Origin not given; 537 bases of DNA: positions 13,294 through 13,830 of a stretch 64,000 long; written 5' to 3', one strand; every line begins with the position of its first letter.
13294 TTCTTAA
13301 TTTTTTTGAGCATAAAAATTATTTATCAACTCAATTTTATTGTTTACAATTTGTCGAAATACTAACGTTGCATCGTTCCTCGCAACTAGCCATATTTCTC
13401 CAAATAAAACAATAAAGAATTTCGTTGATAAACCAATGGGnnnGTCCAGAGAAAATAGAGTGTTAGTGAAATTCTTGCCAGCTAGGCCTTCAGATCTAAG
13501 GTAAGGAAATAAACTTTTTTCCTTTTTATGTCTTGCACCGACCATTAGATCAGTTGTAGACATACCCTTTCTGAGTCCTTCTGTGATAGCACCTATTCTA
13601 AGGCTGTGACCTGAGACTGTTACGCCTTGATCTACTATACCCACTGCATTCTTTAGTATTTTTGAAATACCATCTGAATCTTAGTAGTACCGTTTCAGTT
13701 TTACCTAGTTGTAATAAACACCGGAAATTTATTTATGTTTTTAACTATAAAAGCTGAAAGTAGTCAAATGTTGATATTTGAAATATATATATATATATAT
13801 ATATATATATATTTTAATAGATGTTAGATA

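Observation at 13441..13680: Second tyrosine-recombinase relic of a different lineage (H at the W/H position) in the same 15 kb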

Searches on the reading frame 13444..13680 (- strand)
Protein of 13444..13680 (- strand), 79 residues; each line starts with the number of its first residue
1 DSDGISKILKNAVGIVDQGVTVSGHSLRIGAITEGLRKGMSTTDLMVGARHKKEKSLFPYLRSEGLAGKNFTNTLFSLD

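Call 7: search_protein_families(library=pfam, proteins=[window:13444-13680:-], max_evalue=1)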
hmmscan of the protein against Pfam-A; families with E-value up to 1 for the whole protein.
seq(79 aa): 0 families

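Call 8: search_solved_structures(query=window:13444-13680:-, max_evalue=10, show_alignments=3)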
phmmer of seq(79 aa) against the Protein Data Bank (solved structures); distinct sequences matched with E-value up to 10: 12.
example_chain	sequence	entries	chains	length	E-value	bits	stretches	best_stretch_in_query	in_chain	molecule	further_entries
1crx_A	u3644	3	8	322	1.3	12.7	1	21-61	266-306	Cre recombinase | Recombinase cre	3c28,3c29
1xns_A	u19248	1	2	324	1.3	12.7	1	21-61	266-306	Recombinase CRE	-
4crx_A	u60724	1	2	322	1.3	12.7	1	21-61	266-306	PROTEIN (CRE RECOMBINASE)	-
1xo0_A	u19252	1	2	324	1.3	12.7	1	21-61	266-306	Recombinase CRE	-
7rhy_A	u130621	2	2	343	1.4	12.6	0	21-61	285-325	Recombinase cre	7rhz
1nzb_A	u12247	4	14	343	1.5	12.5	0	21-61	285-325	Cre recombinase | PROTEIN (CRE RECOMBINASE) | Recombinase cre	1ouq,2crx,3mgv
2hof_A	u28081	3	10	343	1.5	12.5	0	21-61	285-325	Recombinase cre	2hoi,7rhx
3crx_A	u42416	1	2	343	1.5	12.5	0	21-61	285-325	CRE RECOMBINASE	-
7rhz_B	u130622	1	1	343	1.5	12.5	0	21-61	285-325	Recombinase cre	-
1q3u_A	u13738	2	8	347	1.5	12.5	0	21-61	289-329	Cre recombinase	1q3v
1kbu_A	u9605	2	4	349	1.5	12.5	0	21-61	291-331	CRE RECOMBINASE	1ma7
1pvp_A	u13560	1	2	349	1.6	12.4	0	21-61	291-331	Recombinase cre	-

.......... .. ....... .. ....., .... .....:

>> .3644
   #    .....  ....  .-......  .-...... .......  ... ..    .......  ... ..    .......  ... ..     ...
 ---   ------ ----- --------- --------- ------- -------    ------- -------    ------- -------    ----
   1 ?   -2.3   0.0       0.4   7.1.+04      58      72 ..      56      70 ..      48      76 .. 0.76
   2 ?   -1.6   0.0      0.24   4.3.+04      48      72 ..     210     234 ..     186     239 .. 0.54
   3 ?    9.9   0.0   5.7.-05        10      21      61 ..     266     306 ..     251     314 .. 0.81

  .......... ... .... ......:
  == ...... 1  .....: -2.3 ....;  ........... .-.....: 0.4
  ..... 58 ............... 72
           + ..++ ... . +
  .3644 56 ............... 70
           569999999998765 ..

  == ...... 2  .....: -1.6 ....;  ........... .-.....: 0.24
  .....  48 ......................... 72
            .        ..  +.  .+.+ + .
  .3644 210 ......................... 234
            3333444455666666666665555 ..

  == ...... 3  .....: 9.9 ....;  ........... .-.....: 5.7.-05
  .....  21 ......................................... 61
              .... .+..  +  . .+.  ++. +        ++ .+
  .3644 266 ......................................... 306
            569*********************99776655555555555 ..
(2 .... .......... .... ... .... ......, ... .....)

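Call 10: find_homologous_proteins(query=window:13444-13680:-, max_evalue=10)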
Query seq(79 aa): no candidate shares three 5-residue words with the query. No homologue found.

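Call 17: search_protein_families(library=pfam, proteins=[window:13444-13680:-], max_evalue=10)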
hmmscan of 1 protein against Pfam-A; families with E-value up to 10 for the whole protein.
window:13444-13680:- (79 aa): 0 families

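Call 23: search_protein_representatives(protein=window:13444-13680:-)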
Query: 79 residues. Proteins with E-value up to 0.001 (for the whole library): 12; up to 1e-10: 2; up to 1e-30: 0. The best 12 are listed.
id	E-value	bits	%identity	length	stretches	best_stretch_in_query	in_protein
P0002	1.8e-12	63.0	53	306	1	5-77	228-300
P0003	6.6e-12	61.2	45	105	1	1-77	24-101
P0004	2.6e-07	46.6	48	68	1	15-77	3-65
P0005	8.5e-07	45.0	41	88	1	5-77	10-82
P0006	2.3e-06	43.7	42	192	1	4-77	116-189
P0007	2.8e-05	40.2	46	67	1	14-76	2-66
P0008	1.5e-04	37.9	44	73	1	15-72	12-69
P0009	1.5e-04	37.9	44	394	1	3-76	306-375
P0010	1.8e-04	37.6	47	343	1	21-73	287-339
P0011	2.0e-04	37.5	39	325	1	6-76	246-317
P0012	2.5e-04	37.2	31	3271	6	35-76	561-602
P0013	9.0e-04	35.4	42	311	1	1-65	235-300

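Call 26: list_cluster_members(proteins=[P0002, P0003, P0004, P0005, P0006, P0007, P0009, P0008, P0010, P0011])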
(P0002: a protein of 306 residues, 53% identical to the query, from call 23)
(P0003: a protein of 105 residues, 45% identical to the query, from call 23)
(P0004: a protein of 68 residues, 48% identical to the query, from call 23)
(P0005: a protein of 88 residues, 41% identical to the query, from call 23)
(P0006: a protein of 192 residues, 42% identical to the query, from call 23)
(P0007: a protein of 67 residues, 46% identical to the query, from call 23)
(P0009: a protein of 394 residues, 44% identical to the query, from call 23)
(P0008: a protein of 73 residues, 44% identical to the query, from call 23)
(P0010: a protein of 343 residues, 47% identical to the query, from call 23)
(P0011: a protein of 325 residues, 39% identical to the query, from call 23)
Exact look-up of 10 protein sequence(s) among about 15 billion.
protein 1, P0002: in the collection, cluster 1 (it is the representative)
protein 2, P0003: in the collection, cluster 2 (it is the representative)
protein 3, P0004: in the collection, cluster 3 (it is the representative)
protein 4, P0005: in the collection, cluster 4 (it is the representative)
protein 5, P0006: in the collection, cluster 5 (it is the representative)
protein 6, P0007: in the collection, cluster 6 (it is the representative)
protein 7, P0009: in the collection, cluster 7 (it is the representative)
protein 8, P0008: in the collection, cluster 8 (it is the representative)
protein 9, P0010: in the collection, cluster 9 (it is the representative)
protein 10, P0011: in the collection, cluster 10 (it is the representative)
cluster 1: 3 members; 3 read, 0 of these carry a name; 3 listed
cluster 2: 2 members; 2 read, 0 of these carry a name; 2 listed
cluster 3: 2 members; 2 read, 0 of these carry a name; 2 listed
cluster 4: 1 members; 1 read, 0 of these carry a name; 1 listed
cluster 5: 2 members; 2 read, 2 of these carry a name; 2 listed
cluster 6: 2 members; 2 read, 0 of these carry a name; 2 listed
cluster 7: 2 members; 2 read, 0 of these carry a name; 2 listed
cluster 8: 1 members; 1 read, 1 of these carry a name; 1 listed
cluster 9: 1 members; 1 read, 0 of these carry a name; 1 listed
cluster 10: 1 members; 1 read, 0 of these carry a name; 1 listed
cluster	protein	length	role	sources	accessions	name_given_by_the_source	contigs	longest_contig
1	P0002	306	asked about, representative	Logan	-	-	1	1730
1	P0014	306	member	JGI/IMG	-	-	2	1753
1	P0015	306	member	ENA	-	-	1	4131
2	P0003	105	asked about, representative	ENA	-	-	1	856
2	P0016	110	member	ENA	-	-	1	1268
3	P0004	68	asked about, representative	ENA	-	-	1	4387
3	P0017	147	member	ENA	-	-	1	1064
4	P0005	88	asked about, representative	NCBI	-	-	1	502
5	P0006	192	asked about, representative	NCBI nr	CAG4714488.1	unnamed protein product [Naegleria fowleri]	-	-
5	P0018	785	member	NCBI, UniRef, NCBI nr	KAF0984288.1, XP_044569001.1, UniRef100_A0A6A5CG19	hypothetical protein FDP41_007465 [Naegleria fowleri] | Tyr recombinase domain-containing protein n=1 Tax=Naegleria fowleri TaxID=5763 ... | uncharacterized protein FDP41_007465 [Naegleria fowleri]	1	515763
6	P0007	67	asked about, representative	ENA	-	-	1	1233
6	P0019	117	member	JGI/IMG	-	-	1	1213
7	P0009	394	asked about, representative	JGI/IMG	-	-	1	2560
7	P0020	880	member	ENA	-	-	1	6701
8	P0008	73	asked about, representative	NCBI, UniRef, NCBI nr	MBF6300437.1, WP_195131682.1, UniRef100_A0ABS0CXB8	hypothetical protein IU459_23240 [Nocardia amamiensis] | Tyr recombinase domain-containing protein n=1 Tax=Nocardia amamiensis TaxID=404578 ... | hypothetical protein [Nocardia amamiensis]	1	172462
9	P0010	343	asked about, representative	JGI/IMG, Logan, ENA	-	-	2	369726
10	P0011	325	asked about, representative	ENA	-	-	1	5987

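Call 28: search_protein_families(library=pfam, proteins=[P0018, P0020, P0002, P0009, P0010, P0011, P0013], max_evalue=0.1)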
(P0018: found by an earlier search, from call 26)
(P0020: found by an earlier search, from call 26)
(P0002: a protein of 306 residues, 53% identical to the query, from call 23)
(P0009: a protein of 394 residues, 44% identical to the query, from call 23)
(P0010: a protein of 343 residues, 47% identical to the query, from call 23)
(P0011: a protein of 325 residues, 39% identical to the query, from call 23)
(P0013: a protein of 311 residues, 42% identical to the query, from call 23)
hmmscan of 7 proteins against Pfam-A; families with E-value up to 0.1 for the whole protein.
P0018 (785 aa): 2 families
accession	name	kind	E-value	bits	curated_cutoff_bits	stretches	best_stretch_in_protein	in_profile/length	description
PF00589.27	Phage_integrase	-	5.5e-09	36.5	27.1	1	621-766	36-166/172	Phage integrase family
PF08429.16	PLU-1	-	0.0045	16.7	28.5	1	391-498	157-257/338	PLU-1-like protein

P0020 (880 aa): 1 family
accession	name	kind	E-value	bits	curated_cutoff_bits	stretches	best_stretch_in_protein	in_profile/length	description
PF00589.27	Phage_integrase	-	0.00041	20.6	27.1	1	699-848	28-168/172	Phage integrase family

P0002 (306 aa): 1 family
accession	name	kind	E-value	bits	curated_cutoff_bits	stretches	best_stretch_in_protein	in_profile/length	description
PF00589.27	Phage_integrase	-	1e-09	38.9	27.1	1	142-286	37-168/172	Phage integrase family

P0009 (394 aa): 1 family
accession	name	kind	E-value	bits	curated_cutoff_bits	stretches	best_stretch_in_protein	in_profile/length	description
PF00589.27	Phage_integrase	-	9.2e-05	22.7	27.1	1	212-362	27-168/172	Phage integrase family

P0010 (343 aa): 1 family
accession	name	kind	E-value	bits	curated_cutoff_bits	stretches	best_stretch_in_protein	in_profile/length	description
PF00589.27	Phage_integrase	-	3.2e-05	24.2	27.1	1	154-330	10-169/172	Phage integrase family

P0011 (325 aa): 3 families
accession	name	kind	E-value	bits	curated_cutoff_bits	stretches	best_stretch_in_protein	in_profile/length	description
PF00589.27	Phage_integrase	-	8.9e-12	45.6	27.1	1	125-304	4-168/172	Phage integrase family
PF02899.23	Phage_int_SAM_1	-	0.00015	22.4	22.3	1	24-89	11-76/83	Phage integrase, N-terminal SAM-like domain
PF22238.1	RIP_P131-like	-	0.013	16.2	27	0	59-119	3-62/96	RIP/P131 family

P0013 (311 aa): 1 family
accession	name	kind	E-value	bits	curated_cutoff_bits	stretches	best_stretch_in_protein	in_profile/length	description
PF00589.27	Phage_integrase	-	7.1e-09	36.1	27.1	1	131-298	2-168/172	Phage integrase family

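Call 30: find_homologous_proteins(query=A2, max_evalue=0.001)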
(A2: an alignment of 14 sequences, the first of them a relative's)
Query A2 (14 sequences) (306 aa, profile of the alignment): 72 proteins with E <= 0.001 among 8000 candidates.
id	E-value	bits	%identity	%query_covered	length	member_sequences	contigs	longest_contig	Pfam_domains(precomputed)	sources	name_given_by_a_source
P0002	1.3e-159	549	100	100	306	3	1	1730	PF00589.28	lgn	-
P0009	7.3e-147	507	42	97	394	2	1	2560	-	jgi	-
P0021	2.3e-124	433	48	98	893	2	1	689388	PF00589.28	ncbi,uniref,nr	ncbi:hypothetical protein C9374_002794 [Naegleria lovaniensis]|uniref:Tyr recombinase domain-contain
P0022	3.3e-112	393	51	98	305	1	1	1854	PF00589.28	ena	-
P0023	2.4e-109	383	51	98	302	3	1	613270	-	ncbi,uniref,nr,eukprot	ncbi:predicted protein [Naegleria gruberi]|uniref:Predicted protein n=1 Tax=Naegleria gruberi TaxID=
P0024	1.7e-108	381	51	98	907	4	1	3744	-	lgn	-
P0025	5.9e-107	376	52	94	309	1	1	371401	PF00589.28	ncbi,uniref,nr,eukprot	ncbi:predicted protein [Naegleria gruberi]|uniref:Predicted protein n=1 Tax=Naegleria gruberi TaxID=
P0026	5.4e-106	372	49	99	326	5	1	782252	-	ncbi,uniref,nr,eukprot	ncbi:predicted protein [Naegleria gruberi]|uniref:Predicted protein n=1 Tax=Naegleria gruberi TaxID=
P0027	8.0e-104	365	48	98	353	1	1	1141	PF00589.28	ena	-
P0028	1.7e-103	364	48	98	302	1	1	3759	PF00589.28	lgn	-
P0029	1.4e-102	361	49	98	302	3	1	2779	PF00589.28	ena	-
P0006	1.7e-98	348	51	59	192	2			PF00589.28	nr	nr:unnamed protein product [Naegleria fowleri]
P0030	7.2e-89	316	52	85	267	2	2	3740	-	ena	-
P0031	3.5e-87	311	42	98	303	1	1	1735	PF00589.28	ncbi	-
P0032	2.2e-67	246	42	62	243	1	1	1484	-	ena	-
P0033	1.9e-65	239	46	67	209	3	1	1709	-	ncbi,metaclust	ncbi:predicted protein, partial [Naegleria gruberi]|metaclust:status=active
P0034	3.1e-59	219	47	43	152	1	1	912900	-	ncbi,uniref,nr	ncbi:hypothetical protein FDP41_012764 [Naegleria fowleri]|uniref:Tyr recombinase domain-containing 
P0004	4.0e-23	100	59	22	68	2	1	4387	-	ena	-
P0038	1.1e-15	76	31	49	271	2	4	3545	PF00589.28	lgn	-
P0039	1.1e-12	66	28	63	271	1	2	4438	PF00589.28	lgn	-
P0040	1.3e-12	66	24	90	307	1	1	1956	PF00589.28,PF02899.24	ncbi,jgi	jgi:site-specific recombinase XerD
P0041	3.1e-12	64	26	91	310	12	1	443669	PF00589.28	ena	-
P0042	6.3e-12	63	31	55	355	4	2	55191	PF00589.28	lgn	-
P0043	2.1e-11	62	28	67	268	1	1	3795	PF00589.28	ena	-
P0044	3.4e-11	61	29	52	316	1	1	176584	PF13495.13,PF00589.28,PF02899.24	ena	-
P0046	4.9e-10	57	34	28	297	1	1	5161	PF00589.28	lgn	-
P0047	4.9e-10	57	24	68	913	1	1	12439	PF00589.28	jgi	jgi:hypothetical protein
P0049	2.7e-9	55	34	29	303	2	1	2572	PF00589.28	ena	-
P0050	1.1e-8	53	31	34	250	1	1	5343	PF00589.28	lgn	-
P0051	1.8e-8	52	53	14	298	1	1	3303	PF00589.28,PF02899.24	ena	-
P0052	2.5e-8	52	28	50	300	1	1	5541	PF00589.28,PF02899.24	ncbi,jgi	jgi:site-specific recombinase XerD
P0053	4.3e-8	51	62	9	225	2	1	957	PF00589.28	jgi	-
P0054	6.5e-8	50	39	28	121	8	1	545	PF00589.28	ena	-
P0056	1.8e-7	49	25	42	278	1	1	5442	PF00589.28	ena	-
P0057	3.1e-7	48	40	22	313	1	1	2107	PF00589.28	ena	-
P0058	7.9e-7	47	32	30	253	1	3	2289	PF00589.28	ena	-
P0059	1.4e-6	46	37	32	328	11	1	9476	PF00589.28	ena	-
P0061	2.1e-6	45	36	25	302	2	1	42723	PF00589.28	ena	-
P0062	2.5e-6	45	24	51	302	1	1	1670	PF00589.28,PF02899.24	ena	-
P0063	2.9e-6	45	34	31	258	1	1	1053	PF00589.28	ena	-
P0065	4.7e-6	44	42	21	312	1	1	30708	PF00589.28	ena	-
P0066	5.5e-6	44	40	25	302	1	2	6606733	PF00589.28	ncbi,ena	-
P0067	6.8e-6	44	40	25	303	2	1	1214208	PF00589.28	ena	-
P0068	1.1e-5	43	37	25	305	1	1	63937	PF00589.28,PF02899.24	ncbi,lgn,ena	-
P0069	1.4e-5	43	42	19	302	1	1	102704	PF00589.28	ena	-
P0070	1.4e-5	43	26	51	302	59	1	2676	PF13495.13,PF00589.28,PF02899.24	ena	-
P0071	1.6e-5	42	37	25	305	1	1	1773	PF00589.28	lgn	-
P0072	1.8e-5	42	40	21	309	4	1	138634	PF00589.28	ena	-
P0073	2.4e-5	42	37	25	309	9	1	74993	PF00589.28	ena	-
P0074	3.5e-5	41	36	19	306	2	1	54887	PF00589.28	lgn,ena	-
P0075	3.8e-5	41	37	22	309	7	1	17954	PF00589.28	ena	-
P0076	4.4e-5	41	36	22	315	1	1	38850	PF00589.28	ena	-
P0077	4.4e-5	41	39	29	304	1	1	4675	PF00589.28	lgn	-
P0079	5.9e-5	41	37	25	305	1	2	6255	PF00589.28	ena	-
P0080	8.9e-5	40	36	23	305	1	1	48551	PF00589.28,PF02899.24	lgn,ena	-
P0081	1.7e-4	39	40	18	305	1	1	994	PF00589.28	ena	-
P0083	2.4e-4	39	45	17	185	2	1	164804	PF00589.28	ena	-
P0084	3.6e-4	38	42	14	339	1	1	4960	PF00589.28,PF02899.24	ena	-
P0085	5.1e-4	38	33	27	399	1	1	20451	PF00589.28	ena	-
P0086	5.6e-4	37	40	21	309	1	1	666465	PF00589.28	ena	-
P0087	6.5e-4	37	38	18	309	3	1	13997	PF00589.28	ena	-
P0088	6.8e-4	37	40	21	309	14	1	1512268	PF00589.28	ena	-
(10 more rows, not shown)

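Call 32: find_encoding_contigs(protein=P0023, flank=10000, max_places=4)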
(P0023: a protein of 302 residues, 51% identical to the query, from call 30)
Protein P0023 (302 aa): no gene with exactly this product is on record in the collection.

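Call 33: find_encoding_contigs(protein=P0025, flank=10000, max_places=4)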
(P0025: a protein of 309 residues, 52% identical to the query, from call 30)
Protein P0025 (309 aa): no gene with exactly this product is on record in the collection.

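Call 34: find_encoding_contigs(protein=P0024, flank=10000, max_places=4)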
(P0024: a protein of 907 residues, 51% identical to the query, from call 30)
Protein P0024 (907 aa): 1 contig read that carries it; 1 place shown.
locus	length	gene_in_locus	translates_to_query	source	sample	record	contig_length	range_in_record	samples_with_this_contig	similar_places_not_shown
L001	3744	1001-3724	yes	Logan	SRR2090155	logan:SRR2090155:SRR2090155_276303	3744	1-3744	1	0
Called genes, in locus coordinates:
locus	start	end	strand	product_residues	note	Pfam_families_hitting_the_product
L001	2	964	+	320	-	?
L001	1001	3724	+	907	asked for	-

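Call 35: find_encoding_contigs(protein=P0021, flank=10000, max_places=4)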
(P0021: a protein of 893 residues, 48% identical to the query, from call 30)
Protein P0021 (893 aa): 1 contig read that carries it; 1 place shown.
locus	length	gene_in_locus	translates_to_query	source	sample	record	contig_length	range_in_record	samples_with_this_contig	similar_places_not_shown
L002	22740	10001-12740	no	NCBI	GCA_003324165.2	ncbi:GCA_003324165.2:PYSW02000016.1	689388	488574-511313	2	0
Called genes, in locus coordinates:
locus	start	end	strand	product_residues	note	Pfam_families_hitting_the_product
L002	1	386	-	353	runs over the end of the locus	PF01436:NHL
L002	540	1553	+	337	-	PF01436:NHL (faint)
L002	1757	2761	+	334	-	PF00009:GTP_EFTU, PF00025:Arf, PF00071:Ras, PF04670:Gtr1_RagA (weak), PF08477:Roc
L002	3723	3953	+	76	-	-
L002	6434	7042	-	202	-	-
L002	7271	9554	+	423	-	-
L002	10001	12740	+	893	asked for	PF00589:Phage_integrase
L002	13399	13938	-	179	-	-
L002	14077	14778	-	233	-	-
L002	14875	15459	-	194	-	-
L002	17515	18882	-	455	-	PF00514:Arm (weak), PF04826:Arm_2 (weak), PF13646:HEAT_2 (weak), PF13513:HEAT_EZ, PF00514:Arm, PF24768:ARM_ARMC5 (weak), PF00514:Arm (weak), PF00514:Arm, +5 more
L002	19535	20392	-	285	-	PF12799:LRR_4 (faint), PF13516:LRR_6 (faint)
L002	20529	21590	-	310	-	-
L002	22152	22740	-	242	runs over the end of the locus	-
